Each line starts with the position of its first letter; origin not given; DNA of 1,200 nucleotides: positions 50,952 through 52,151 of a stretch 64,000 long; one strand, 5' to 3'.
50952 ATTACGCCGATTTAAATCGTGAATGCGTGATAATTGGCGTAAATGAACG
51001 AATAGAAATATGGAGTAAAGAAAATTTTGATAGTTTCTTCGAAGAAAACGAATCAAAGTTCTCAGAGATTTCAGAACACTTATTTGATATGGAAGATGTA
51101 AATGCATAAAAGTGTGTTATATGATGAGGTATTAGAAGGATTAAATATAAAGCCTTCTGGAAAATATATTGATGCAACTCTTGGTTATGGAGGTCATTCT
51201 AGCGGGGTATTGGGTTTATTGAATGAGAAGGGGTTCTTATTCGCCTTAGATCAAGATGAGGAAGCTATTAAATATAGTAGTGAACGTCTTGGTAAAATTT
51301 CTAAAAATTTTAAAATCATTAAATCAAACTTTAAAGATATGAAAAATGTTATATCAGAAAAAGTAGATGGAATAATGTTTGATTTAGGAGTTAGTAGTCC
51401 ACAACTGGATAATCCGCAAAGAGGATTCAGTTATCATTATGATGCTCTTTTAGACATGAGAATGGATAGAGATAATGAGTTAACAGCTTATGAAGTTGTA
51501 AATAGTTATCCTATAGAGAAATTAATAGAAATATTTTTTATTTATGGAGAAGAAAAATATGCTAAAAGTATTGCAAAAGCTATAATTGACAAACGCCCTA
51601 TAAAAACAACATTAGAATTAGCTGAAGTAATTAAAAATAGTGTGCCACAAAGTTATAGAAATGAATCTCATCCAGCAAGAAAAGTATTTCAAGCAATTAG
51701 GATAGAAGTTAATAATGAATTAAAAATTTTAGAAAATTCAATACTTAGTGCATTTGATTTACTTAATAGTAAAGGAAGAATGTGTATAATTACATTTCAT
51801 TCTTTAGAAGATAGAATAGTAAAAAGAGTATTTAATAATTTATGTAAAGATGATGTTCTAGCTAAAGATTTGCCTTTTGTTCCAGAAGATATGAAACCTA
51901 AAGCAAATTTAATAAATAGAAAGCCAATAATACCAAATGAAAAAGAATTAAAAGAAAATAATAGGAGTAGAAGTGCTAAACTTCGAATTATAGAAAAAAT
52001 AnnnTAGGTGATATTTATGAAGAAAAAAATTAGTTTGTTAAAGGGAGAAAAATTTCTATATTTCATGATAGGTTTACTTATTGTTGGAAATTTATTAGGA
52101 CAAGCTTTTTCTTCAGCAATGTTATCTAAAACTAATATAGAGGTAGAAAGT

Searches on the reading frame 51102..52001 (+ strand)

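Call 58: search_protein_families(library=pfam, proteins=[window:51102-52001:+], max_evalue=0.0001)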
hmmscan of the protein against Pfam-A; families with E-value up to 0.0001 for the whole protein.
window:51102-52001:+ (300 aa): 3 families
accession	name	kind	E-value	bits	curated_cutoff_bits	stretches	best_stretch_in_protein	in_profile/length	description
PF01795.25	Methyltransf_5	-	1.1e-114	383.6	27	1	2-300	4-309/309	MraW methylase family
PF06962.18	rRNA_methylase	-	1e-05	25.9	22.7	0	47-96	2-53/137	Putative rRNA methylase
PF13847.12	Methyltransf_31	-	6.3e-05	23.1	27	0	18-93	3-80/145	Methyltransferase domain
